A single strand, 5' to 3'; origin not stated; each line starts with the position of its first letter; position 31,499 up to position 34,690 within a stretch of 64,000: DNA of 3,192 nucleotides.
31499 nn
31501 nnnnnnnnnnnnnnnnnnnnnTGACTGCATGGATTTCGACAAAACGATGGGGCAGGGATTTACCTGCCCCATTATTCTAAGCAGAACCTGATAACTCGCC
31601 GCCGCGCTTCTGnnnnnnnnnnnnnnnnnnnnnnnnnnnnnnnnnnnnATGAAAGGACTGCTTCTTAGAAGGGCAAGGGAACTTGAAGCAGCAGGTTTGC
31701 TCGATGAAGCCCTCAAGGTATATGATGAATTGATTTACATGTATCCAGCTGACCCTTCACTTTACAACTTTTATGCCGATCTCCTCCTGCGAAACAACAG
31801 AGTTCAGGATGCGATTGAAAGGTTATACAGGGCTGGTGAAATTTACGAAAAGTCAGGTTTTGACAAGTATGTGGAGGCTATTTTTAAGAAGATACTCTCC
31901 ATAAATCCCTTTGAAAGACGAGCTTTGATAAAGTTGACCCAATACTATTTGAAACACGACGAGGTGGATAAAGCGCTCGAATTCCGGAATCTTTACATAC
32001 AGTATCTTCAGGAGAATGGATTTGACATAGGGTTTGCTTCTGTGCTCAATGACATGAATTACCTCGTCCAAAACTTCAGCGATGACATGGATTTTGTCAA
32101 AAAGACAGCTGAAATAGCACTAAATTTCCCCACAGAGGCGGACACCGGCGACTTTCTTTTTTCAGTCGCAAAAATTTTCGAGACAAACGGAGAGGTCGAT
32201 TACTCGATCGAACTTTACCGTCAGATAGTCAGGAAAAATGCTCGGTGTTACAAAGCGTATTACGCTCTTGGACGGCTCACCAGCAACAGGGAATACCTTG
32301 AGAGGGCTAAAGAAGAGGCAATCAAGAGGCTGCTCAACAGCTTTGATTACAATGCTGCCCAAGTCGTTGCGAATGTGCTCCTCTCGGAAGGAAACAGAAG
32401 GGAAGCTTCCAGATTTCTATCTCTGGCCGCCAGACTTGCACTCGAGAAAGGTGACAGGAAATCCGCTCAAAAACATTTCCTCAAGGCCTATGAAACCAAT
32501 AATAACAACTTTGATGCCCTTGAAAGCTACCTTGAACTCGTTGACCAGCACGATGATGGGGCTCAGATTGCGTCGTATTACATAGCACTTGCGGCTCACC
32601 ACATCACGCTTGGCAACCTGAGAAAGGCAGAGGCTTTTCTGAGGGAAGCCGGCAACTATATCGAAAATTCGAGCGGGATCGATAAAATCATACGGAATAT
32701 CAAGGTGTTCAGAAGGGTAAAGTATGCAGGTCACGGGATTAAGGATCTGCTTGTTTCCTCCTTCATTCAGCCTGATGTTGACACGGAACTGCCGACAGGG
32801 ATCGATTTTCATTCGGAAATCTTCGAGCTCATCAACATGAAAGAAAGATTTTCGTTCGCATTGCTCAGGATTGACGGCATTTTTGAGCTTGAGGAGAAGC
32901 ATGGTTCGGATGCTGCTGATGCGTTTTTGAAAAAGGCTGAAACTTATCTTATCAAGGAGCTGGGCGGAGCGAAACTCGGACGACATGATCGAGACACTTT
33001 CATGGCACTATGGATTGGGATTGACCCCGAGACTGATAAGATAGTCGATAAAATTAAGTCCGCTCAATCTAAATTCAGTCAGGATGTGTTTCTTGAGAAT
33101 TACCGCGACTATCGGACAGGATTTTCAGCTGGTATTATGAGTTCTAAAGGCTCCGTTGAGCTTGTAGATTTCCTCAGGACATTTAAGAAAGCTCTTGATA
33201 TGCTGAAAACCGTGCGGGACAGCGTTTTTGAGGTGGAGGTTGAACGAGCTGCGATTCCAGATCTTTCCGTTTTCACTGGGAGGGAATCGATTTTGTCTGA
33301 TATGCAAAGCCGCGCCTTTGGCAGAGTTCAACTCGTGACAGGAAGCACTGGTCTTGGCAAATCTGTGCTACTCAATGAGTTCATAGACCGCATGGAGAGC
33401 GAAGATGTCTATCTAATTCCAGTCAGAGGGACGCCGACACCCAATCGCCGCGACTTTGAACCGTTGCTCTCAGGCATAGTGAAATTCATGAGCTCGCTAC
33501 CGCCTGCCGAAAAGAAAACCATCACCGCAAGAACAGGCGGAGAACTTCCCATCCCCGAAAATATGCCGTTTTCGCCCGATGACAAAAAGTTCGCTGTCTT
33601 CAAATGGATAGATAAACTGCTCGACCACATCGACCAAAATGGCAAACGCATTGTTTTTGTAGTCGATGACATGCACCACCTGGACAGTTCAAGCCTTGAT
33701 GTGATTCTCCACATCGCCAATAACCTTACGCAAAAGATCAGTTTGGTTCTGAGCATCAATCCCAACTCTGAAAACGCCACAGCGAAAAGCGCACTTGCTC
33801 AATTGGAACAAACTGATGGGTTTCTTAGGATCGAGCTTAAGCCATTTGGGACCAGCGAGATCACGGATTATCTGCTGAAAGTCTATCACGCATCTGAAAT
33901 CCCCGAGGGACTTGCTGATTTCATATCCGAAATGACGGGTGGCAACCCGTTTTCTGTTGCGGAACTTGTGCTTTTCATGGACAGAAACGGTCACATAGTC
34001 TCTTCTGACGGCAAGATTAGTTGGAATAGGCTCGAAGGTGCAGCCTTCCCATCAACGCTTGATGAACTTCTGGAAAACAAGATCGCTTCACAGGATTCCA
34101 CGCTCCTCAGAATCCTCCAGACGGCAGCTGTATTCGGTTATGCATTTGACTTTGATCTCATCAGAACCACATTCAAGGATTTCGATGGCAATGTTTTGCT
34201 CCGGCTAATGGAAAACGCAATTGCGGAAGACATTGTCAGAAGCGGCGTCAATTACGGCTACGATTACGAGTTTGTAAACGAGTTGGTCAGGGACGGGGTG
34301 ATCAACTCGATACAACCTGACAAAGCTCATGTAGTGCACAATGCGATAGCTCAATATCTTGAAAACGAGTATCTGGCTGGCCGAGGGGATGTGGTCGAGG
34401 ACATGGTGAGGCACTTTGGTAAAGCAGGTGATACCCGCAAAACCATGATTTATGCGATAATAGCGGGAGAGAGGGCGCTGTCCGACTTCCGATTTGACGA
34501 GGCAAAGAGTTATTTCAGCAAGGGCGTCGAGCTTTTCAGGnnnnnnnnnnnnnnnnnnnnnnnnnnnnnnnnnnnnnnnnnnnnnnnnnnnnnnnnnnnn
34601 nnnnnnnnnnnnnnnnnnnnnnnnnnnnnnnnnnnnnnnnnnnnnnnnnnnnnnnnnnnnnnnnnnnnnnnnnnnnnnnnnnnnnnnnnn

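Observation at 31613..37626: Giant TPR / degenerate-GGDEF / P-loop NTPase / TPR protein translationally coupled to an amidohydrolase: a candidate two-gene sensing or defence-like module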

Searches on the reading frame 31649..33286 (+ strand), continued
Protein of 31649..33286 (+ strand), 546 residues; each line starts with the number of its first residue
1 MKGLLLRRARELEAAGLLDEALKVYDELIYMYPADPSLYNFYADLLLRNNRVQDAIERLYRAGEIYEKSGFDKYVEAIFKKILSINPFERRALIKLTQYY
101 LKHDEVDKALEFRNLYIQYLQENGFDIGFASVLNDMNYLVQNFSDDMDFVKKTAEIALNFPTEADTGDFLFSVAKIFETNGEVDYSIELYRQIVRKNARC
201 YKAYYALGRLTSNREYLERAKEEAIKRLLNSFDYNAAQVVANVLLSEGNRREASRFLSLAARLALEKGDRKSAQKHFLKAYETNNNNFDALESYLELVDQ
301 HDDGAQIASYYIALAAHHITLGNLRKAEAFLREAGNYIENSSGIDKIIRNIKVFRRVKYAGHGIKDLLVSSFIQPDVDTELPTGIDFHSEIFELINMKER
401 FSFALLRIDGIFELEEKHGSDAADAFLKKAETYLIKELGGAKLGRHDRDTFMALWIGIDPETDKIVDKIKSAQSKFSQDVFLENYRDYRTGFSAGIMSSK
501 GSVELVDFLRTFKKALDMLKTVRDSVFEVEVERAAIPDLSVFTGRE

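Call 75: find_homologous_proteins(query=P0248, max_evalue=1e-30)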
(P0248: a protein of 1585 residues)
Query P0248 (1585 aa): 8 proteins with E <= 1e-30 among 8000 candidates.
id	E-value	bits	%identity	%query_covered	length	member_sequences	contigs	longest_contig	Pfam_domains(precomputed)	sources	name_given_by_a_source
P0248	0.0e+0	3435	100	100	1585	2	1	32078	PF13173.13,PF13431.13,PF13414.13,PF25058.2,PF13401.13,PF13428.13,PF00990.27,PF01637.25,PF25064.2,PF13191.13,PF13374.13,PF14559.13,PF24575.2,PF17874.8,PF00515.35,PF13424.13,PF13432.13,PF13181.13,PF07719.24,PF13174.13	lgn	-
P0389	0.0e+0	2972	84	100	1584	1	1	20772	PF13431.13,PF09976.16,PF13414.13,PF13176.13,PF13401.13,PF13428.13,PF00990.27,PF01637.25,PF13191.13,PF13374.13,PF14559.13,PF24575.2,PF17874.8,PF00515.35,PF13424.13,PF21033.5,PF13432.13,PF13181.13,PF07719.24,PF13174.13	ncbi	-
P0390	0.0e+0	2926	84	100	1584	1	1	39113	PF13431.13,PF13414.13,PF13401.13,PF13428.13,PF00990.27,PF01637.25,PF25064.2,PF13191.13,PF13374.13,PF14559.13,PF24575.2,PF17874.8,PF00515.35,PF13424.13,PF21033.5,PF13432.13,PF13181.13,PF07719.24,PF13174.13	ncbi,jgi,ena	-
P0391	0.0e+0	2873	82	100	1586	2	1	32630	PF13431.13,PF13414.13,PF25058.2,PF13401.13,PF13428.13,PF00990.27,PF01637.25,PF13191.13,PF13374.13,PF14559.13,PF17874.8,PF00515.35,PF13424.13,PF21033.5,PF13432.13,PF13181.13,PF07719.24,PF13174.13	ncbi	-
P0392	0.0e+0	2232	63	100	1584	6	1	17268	PF10602.16,PF13173.13,PF13431.13,PF13414.13,PF25058.2,PF13176.13,PF13401.13,PF13428.13,PF00990.27,PF01637.25,PF25064.2,PF13191.13,PF14559.13,PF17874.8,PF00515.35,PF12895.14,PF13424.13,PF21033.5,PF13432.13,PF13181.13,PF07719.24,PF13174.13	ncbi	-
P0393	0.0e+0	2204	64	100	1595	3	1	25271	PF10602.16,PF13173.13,PF13431.13,PF13414.13,PF13428.13,PF00990.27,PF01637.25,PF13191.13,PF13374.13,PF14559.13,PF17874.8,PF00515.35,PF12895.14,PF13424.13,PF21033.5,PF14938.13,PF13432.13,PF13181.13,PF07719.24,PF13174.13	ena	-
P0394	0.0e+0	2158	61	100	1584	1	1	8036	PF13431.13,PF13414.13,PF25058.2,PF13176.13,PF13401.13,PF13428.13,PF00990.27,PF01637.25,PF25064.2,PF13191.13,PF14559.13,PF17874.8,PF00515.35,PF13424.13,PF13432.13,PF13181.13,PF07719.24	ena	-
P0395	0.0e+0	2138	62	100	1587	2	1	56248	PF10602.16,PF13431.13,PF13414.13,PF25058.2,PF13428.13,PF00990.27,PF01637.25,PF13191.13,PF13374.13,PF14559.13,PF17874.8,PF00515.35,PF13424.13,PF21033.5,PF13432.13,PF13181.13,PF07719.24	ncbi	-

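Call 76: find_encoding_contigs(protein=P0395, flank=7000, max_places=2)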
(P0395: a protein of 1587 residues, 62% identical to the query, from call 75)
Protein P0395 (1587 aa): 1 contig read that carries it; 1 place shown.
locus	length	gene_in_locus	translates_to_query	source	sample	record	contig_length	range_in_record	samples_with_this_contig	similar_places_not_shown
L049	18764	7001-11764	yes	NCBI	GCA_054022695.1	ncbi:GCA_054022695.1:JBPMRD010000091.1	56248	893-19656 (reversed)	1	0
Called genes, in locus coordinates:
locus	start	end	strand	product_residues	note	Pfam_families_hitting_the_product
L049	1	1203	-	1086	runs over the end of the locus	PF00069:Pkinase, PF07714:PK_Tyr_Ser-Thr, PF13191:AAA_16, PF01637:ATPase_2, PF13401:AAA_22 (weak), PF13424:TPR_12 (faint), PF13428:TPR_14 (faint), PF17874:TPR_MalT (weak), +4 more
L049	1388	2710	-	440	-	PF01520:Amidase_3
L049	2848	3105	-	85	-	PF14369:Zn_ribbon_19 (faint)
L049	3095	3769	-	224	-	PF00215:OMPdecase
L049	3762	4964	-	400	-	PF03631:Virul_fac_BrkB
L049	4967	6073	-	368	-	PF00005:ABC_tran, PF13304:AAA_21 (faint), PF17912:OB_MalK, PF08402:TOBE_2 (weak)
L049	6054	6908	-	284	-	PF17848:Zn_ribbon_ACC, PF01039:Carboxyl_trans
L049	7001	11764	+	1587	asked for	PF00515:TPR_1 (faint), PF07719:TPR_2 (faint), PF13414:TPR_11 (weak), PF13432:TPR_16 (weak), PF00990:GGDEF, PF01637:ATPase_2, PF13191:AAA_16, PF17874:TPR_MalT, +9 more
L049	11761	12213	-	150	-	PF00293:NUDIX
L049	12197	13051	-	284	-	-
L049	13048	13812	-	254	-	PF12679:ABC2_membrane_2, PF12730:ABC2_membrane_4 (weak), PF10920:DUF2705 (weak)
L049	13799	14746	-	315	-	PF00005:ABC_tran, PF13304:AAA_21 (weak)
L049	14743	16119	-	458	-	PF00072:Response_reg, PF14532:Sigma54_activ_2, PF25601:AAA_lid_14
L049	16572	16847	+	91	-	PF00708:Acylphosphatase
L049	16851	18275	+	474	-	PF01425:Amidase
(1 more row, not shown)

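Call 77: find_encoding_contigs(protein=P0390, flank=7000, max_places=2)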
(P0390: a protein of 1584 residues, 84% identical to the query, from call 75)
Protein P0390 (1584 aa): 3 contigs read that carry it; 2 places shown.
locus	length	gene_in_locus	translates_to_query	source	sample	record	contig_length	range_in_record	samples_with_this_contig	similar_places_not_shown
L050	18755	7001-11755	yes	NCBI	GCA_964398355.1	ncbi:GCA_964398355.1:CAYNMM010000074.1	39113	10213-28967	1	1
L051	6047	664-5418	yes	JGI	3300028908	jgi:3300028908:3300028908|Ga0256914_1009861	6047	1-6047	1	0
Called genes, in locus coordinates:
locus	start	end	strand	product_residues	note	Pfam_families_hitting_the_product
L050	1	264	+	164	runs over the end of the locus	PF02589:LUD_dom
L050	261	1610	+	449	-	PF02386:TrkH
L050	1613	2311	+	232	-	PF01210:NAD_Gly3P_dh_N (weak), PF01488:Shikimate_DH (weak), PF02254:TrkA_N, PF02558:ApbA (weak), PF02737:3HCDH_N (weak), PF03446:NAD_binding_2 (weak), PF03807:F420_oxidored, PF02080:TrkA_C, +1 more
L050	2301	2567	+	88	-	PF13424:TPR_12 (weak), PF13428:TPR_14 (weak), PF13174:TPR_6 (faint), PF13432:TPR_16 (weak), PF14559:TPR_19, PF13431:TPR_17 (weak), PF00515:TPR_1 (weak), PF07719:TPR_2 (weak), +3 more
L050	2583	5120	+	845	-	PF00082:Peptidase_S8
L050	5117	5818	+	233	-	PF00702:Hydrolase, PF13419:HAD_2, PF13242:Hydrolase_like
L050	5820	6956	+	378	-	-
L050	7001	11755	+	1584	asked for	PF00515:TPR_1 (faint), PF07719:TPR_2 (faint), PF13414:TPR_11, PF13432:TPR_16 (weak), PF00990:GGDEF, PF01637:ATPase_2, PF13191:AAA_16, PF17874:TPR_MalT, +11 more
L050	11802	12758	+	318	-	PF00348:polyprenyl_synt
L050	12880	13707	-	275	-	PF00753:Lactamase_B, PF23023:Anti-Pycsar_Apyc1 (weak)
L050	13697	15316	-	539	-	PF06418:CTP_synth_N, PF00117:GATase, PF07722:Peptidase_C26 (faint)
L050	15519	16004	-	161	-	PF01288:HPPK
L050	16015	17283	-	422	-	PF01512:Complex1_51K, PF22461:SLBB_2 (weak), PF10589:NADH_4Fe-4S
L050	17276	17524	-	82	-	-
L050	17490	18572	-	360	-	PF13458:Peripla_BP_6, PF01094:ANF_receptor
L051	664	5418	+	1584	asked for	PF00515:TPR_1 (faint), PF07719:TPR_2 (faint), PF13414:TPR_11, PF13432:TPR_16 (weak), PF00990:GGDEF, PF01637:ATPase_2, PF13191:AAA_16, PF17874:TPR_MalT, +11 more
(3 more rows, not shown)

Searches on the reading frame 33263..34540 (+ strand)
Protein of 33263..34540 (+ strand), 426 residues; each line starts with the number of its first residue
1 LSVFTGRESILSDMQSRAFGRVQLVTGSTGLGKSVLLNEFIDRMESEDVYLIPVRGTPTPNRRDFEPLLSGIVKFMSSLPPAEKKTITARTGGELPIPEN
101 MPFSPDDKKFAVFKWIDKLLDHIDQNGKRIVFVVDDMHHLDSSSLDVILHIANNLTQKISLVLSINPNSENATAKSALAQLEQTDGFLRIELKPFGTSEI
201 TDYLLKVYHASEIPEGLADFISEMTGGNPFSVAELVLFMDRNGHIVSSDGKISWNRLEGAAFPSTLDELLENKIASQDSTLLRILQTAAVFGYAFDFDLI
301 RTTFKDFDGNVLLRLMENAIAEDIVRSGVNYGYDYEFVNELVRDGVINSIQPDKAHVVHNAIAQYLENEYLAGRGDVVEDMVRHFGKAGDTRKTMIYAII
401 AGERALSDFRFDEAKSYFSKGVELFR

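Call 66: predict_structure(alignment_id=A4)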
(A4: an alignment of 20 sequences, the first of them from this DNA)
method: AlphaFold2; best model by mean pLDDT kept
length: 426 residues; sequences in the alignment: 20
mean_pLDDT: 90.1   pTM: 0.85
mean pLDDT of the five models: 90.1, 89.1, 88.5, 87.9, 87.2
residues with pLDDT >= 90: 298; 70-90: 110; 50-70: 18; < 50: 0
segments of 3 or more residues with pLDDT < 50: none
pLDDT, mean of each block of 10 residues (from residue 1): 83 92 94 93 90 84 80 91 93 74 77 94 93 94 93 94 89 92 94 95 94 94 92 91 90 77 80 90 95 92 93 95 86 86 93 93 94 86 95 97 87 93 94
secondary structure, 60 per line:
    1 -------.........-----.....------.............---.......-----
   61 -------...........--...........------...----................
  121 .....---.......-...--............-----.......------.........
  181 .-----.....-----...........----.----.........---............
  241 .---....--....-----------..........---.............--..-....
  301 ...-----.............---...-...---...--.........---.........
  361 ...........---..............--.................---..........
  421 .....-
elements in order: H8-16 E22-26 H33-45 E49-55 H68-78 H81-91 H105-125 E129-135 H142-153 E159-165 H172-181 E187-191 H197-207 H217-225 H229-241 E245-248 E251-254 H266-275 H279-291 H297-303 H309-321 E325-327 E335-337 H340-348 H352-371 H375-388 H391-407 H411-425
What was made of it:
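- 33263..34540 (+): NOD module (aa 539-964): P-loop NTPase, helical domain and winged helix. Walker A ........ at 33341-33364; Walker B VFVVDD at 33653-33670. AF2 pLDDT 90.1 (call 66).
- On STAND NTPase, AAA_16 (MalT/AfsR/cyclase-kinase) branch: AF2 model pLDDT 90.1 (call 66).
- NOD model: pLDDT 90.1 (call 66).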

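Call 70: fold_search(model_id=the predicted structure, library=pdb)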
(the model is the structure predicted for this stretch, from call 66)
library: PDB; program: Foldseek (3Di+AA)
matches with E <= 10: 1684; with E <= 0.001: 350
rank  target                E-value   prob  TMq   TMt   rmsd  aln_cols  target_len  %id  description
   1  8bob_C                2.9e-10  1.00  0.65  0.67   5.6       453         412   12  Structural basis for negative regulation of the maltose system (released 2023-10-18)
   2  1fnn_A                9.4e-10  1.00  0.38  0.42  18.1       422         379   14  CRYSTAL STRUCTURE OF CDC6P FROM PYROBACULUM AEROPHILUM (released 2000-10-04)
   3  2v1u_A                1.1e-09  1.00  0.38  0.41  13.3       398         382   12  STRUCTURE OF THE AEROPYRUM PERNIX ORC1 PROTEIN IN COMPLEX WITH DNA (released 2007-09-18)
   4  3j2t_A                1.3e-09  1.00  0.32  0.14  20.1       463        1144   13  An improved model of the human apoptosome (released 2013-04-10)
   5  8dgc_B                1.7e-09  1.00  0.38  0.10  20.0       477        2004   10  Avs3 bound to phage PhiV-1 terminase (released 2022-08-03)
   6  8dgc_A                3.2e-09  1.00  0.39  0.10  19.8       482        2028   10  Avs3 bound to phage PhiV-1 terminase (released 2022-08-03)
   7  2qby_A                9.0e-09  1.00  0.40  0.45  13.9       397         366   12  Crystal structure of a heterodimer of Cdc6/Orc1 initiators bound to origin DNA (from S. solfataricus) (released 2007-09-11)
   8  4m9s_B                9.4e-09  1.00  0.34  0.29  17.8       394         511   13  crystal structure of CED-4 bound CED-3 fragment (released 2013-10-23)
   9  2qby_B                1.2e-08  1.00  0.41  0.47  12.3       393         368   14  Crystal structure of a heterodimer of Cdc6/Orc1 initiators bound to origin DNA (from S. solfataricus) (released 2007-09-11)
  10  1w5t_A                1.7e-08  1.00  0.33  0.35  16.6       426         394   14  Structure of the Aeropyrum Pernix ORC2 protein (ADPNP-ADP complexes) (released 2004-10-05)
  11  5juy_A                3.1e-08  1.00  0.35  0.15  17.4       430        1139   12  Active human apoptosome with procaspase-9 (released 2016-10-19)
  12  5juy_B                3.1e-08  1.00  0.35  0.14  17.4       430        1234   12  Active human apoptosome with procaspase-9 (released 2016-10-19)
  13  9qlv_A                4.4e-08  1.00  0.31  0.18  15.4       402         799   14  Cryo-EM structure of Arabidopsis TIR-NLR WRR4A tetramer in complex with effector CCG40 (released 2026-04-08)
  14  8vat_B                1.1e-07  1.00  0.31  0.35  18.1       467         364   11  Structure of the E. coli clamp loader bound to the beta clamp in a Open-RNAp/t conformation (released 2024-03-27)
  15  4m9s_A                1.2e-07  1.00  0.36  0.31  19.6       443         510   13  crystal structure of CED-4 bound CED-3 fragment (released 2013-10-23)
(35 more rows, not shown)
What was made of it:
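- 33263..34540 (+): Best fold match is MalT 8bob_C (call 70).
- On STAND NTPase, AAA_16 (MalT/AfsR/cyclase-kinase) branch: Top Foldseek hit is MalT, TM 0.65/0.67 (call 70).
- Closest known: MalT. Same: MalT is the best structural match (8bob_C, TM 0.65/0.67; call 70).
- Closest known: Avs. Different: Poor global fold fit (call 70).
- The MalT-MalY complex is the top fold hit (call 70).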
